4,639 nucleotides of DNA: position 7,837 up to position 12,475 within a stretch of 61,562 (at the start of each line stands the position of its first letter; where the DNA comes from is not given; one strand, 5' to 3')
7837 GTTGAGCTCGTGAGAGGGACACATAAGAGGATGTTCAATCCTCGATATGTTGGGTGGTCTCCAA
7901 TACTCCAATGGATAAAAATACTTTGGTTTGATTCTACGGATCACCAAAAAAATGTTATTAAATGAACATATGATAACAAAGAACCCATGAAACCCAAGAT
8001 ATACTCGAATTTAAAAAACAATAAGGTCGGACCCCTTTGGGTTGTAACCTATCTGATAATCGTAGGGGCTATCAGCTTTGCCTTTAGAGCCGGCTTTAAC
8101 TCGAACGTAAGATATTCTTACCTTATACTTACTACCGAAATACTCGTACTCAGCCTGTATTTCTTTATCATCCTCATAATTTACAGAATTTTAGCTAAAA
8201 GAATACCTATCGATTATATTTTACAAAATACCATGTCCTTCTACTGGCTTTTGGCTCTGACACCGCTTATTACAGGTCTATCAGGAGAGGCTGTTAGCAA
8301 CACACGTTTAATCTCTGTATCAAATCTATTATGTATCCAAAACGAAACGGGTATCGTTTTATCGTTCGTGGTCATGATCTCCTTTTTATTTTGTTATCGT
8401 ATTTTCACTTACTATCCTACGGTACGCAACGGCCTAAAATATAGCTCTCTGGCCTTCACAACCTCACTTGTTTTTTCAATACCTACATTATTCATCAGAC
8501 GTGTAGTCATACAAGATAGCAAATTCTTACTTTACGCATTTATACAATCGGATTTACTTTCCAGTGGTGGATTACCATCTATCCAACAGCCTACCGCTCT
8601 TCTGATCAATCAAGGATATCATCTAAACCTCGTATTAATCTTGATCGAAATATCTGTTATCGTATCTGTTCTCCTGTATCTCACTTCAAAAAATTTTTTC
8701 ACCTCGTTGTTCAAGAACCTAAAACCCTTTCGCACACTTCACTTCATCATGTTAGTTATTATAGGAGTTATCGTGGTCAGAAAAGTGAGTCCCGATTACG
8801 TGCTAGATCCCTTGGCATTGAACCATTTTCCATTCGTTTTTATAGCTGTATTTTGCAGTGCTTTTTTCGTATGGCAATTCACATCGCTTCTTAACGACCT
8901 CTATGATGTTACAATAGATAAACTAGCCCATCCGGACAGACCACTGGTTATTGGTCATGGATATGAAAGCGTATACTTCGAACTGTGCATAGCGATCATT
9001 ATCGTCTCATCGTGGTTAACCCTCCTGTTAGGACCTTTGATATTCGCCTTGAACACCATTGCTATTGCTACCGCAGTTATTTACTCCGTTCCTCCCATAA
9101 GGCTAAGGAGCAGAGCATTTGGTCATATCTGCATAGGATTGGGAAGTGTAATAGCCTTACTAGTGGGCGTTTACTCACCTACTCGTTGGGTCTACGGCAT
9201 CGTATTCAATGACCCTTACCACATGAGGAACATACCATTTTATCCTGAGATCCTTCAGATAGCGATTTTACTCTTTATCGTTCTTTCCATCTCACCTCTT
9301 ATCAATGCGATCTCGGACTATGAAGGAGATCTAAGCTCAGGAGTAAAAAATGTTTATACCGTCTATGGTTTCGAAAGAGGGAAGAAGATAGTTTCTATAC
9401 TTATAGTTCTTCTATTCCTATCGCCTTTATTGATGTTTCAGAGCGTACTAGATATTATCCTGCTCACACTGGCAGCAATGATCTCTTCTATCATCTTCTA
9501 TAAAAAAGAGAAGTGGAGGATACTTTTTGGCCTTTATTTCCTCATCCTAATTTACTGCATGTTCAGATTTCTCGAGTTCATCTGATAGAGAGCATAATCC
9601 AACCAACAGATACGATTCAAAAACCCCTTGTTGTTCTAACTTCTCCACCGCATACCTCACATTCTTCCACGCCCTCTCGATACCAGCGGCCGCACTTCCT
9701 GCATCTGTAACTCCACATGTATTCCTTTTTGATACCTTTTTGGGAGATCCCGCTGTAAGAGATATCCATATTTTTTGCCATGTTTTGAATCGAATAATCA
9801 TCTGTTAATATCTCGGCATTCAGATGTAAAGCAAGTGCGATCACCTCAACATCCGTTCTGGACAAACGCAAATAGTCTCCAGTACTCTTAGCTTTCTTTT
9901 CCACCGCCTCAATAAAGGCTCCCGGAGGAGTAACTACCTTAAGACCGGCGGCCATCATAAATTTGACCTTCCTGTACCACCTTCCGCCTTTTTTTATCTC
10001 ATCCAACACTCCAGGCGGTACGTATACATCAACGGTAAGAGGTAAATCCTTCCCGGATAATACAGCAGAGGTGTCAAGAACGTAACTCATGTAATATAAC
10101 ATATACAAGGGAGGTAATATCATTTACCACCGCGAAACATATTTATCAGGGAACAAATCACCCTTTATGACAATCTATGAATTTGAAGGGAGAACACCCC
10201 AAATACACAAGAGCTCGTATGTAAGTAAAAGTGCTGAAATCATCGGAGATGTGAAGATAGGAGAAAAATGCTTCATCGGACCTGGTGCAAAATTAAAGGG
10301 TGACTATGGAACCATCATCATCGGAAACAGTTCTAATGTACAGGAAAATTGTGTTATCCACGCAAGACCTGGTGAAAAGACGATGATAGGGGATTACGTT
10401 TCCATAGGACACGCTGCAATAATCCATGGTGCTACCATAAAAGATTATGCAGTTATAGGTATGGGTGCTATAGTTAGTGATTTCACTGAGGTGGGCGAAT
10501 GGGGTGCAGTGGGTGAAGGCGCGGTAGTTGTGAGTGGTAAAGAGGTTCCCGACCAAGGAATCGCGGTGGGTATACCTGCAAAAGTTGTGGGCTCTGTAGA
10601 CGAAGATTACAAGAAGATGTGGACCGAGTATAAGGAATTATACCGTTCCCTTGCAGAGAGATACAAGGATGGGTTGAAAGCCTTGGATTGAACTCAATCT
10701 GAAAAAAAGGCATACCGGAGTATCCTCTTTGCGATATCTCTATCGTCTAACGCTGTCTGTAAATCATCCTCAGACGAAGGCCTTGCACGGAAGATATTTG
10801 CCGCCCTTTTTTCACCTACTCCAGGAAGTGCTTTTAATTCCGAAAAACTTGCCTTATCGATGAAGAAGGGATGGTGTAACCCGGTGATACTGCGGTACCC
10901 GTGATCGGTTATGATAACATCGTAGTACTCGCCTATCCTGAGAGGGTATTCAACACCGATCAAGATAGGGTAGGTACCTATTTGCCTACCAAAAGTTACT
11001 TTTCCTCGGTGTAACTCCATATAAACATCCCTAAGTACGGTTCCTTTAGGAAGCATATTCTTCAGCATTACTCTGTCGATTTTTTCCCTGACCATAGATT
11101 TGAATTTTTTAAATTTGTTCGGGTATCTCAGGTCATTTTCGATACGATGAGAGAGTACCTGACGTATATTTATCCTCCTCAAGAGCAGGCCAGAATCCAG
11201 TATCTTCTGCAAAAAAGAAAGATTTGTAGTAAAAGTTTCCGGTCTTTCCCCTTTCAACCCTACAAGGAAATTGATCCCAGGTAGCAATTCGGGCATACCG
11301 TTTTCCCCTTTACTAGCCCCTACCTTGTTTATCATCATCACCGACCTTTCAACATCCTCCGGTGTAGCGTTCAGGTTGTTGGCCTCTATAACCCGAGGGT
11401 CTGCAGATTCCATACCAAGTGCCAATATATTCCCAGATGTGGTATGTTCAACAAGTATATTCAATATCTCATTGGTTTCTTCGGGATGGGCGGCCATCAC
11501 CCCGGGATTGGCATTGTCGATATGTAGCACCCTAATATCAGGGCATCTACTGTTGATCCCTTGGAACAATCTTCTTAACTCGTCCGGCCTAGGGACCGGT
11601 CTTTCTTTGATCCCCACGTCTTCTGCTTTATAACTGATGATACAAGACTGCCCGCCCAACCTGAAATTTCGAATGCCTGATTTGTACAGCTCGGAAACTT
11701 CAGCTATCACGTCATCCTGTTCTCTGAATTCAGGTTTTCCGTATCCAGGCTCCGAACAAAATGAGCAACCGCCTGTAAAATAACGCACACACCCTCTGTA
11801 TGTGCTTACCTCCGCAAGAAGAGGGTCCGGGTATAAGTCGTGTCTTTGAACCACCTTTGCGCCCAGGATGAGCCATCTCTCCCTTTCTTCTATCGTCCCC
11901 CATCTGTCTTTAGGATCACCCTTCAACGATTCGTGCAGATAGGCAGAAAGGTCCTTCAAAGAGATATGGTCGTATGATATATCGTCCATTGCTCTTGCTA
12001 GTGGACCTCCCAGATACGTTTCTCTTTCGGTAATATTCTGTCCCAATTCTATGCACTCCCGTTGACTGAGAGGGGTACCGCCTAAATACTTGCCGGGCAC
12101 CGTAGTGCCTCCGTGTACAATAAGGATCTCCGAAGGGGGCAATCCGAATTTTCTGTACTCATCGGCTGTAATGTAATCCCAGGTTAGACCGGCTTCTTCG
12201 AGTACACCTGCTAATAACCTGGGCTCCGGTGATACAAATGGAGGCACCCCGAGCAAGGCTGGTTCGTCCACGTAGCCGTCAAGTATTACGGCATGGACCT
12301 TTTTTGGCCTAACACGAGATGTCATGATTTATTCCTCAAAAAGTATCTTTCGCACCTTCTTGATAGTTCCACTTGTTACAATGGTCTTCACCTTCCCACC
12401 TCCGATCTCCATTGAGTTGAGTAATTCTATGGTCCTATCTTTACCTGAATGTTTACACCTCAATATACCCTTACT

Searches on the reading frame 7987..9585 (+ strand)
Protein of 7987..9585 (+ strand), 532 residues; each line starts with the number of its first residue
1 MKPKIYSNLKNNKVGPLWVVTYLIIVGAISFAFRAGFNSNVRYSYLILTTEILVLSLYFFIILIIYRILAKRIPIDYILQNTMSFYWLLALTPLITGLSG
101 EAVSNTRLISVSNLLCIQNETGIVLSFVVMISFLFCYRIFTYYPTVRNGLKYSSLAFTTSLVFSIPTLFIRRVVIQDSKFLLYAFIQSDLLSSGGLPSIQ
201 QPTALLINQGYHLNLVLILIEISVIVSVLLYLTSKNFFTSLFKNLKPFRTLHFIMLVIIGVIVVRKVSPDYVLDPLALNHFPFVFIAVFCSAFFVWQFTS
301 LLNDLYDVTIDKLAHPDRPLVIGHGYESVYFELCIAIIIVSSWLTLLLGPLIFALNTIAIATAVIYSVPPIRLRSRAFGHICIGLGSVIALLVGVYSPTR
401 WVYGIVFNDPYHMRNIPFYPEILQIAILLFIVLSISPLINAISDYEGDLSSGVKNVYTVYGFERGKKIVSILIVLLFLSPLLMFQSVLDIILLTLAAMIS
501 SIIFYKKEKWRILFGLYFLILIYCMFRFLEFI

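Call 38: search_protein_families(library=pfam, proteins=[window:7987-9585:+], max_evalue=0.001)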
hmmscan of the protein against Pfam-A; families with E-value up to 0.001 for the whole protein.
window:7987-9585:+ (532 aa): 1 family
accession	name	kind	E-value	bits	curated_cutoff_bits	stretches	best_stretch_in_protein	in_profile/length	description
PF01040.23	UbiA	-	1.5e-18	67.5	34.2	1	282-505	19-227/250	UbiA prenyltransferase family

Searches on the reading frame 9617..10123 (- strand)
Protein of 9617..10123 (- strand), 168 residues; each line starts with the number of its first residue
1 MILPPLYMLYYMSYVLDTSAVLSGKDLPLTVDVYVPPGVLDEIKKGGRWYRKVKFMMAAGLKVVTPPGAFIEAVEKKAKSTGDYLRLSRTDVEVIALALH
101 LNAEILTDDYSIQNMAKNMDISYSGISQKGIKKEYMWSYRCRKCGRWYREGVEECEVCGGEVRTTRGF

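Call 38: search_protein_families(library=pfam, proteins=[window:9617-10123:-], max_evalue=0.001)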
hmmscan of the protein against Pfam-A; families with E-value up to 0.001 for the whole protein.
window:9617-10123:- (168 aa): 2 families
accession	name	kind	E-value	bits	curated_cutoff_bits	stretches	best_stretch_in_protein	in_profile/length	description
PF17146.10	PIN_6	-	1.9e-16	60.7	27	1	15-101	2-87/87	PIN domain of ribonuclease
PF08745.17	PIN_5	-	2.1e-06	27.8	27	1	88-123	155-190/205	PINc domain ribonuclease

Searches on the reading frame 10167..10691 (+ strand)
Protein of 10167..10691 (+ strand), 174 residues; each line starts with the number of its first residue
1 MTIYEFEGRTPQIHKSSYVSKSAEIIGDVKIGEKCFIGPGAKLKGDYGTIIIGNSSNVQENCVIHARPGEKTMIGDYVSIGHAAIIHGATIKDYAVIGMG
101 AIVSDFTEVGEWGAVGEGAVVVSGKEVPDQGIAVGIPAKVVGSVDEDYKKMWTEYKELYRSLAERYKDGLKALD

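Call 38: search_protein_families(library=pfam, proteins=[window:10167-10691:+], max_evalue=0.001)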
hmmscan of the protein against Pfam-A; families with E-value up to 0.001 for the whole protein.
window:10167-10691:+ (174 aa): 3 families
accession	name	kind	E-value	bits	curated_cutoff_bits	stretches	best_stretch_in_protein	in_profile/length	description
PF00132.30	Hexapep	-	7.6e-15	54.3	27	1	11-45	2-36/36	Bacterial transferase hexapeptide (six repeats)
PF25084.1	LbH_EIF2B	-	3.5e-08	33.8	54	1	50-128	22-100/105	EIF2B subunit epsilon LbH domain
PF14602.12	Hexapep_2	-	0.00041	20.4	27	0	73-103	3-32/34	Hexapeptide repeat of succinyl-transferase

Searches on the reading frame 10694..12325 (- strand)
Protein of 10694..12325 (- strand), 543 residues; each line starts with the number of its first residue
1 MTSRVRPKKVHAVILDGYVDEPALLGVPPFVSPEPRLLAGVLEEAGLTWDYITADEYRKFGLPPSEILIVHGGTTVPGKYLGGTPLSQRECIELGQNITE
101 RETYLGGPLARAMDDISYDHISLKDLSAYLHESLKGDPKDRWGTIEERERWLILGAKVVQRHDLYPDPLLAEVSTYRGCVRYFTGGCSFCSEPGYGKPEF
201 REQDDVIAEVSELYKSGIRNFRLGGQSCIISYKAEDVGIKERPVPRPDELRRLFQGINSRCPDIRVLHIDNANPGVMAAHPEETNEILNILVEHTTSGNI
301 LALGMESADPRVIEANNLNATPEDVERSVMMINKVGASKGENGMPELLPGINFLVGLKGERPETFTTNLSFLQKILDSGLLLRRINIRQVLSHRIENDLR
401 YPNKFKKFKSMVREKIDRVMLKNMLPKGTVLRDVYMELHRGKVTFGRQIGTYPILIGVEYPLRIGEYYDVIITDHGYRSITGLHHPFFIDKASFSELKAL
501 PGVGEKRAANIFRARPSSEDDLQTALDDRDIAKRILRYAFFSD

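Call 38: search_protein_families(library=pfam, proteins=[window:10694-12325:-], max_evalue=0.001)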
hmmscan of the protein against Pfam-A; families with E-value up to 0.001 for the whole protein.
window:10694-12325:- (543 aa): 2 families
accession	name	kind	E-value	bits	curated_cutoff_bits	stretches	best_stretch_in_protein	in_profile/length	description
PF04055.27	Radical_SAM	-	1.4e-07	32.3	29.5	1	174-366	2-160/166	Radical SAM superfamily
PF00633.29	HHH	-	2.5e-05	24.3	24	1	492-512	8-28/30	Helix-hairpin-helix motif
